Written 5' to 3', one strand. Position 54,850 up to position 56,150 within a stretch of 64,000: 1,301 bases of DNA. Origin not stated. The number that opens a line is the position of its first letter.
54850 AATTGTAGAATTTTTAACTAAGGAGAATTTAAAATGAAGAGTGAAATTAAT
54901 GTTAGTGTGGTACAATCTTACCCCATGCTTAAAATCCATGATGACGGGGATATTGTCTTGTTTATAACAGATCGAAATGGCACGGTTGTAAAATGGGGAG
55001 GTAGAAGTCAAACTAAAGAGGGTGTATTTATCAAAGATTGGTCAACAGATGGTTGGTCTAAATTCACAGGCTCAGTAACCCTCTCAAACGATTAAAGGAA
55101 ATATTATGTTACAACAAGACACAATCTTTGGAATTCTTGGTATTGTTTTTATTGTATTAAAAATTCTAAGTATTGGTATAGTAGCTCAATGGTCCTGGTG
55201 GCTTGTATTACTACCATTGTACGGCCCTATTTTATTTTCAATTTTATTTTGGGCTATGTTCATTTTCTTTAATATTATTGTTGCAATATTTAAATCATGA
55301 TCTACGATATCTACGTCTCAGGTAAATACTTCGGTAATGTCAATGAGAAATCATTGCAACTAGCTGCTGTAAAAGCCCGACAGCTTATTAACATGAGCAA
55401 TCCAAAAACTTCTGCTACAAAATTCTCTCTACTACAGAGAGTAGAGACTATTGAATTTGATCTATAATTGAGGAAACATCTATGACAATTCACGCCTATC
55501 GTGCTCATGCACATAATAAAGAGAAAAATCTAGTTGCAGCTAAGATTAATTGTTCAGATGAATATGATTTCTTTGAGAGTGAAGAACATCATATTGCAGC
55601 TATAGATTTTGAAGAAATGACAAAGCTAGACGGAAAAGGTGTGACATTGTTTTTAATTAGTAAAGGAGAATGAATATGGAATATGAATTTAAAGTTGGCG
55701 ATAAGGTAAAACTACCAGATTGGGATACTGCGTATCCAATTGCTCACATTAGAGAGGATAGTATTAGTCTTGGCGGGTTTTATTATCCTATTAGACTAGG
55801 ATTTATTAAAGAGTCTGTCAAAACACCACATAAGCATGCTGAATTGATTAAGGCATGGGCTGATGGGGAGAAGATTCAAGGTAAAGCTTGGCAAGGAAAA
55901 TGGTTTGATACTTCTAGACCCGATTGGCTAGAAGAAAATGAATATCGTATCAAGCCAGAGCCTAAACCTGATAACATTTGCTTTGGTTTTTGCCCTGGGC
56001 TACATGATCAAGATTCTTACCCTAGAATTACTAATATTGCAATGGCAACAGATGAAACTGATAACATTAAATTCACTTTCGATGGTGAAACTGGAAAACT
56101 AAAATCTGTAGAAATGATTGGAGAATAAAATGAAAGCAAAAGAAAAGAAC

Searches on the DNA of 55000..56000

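Call 57: search_rna_families(source=window, start=55000, end=56000, threshold=evalue, max_evalue=1, show_alignments=1)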
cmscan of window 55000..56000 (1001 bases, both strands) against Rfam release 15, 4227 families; matches with E-value up to 1: 0.
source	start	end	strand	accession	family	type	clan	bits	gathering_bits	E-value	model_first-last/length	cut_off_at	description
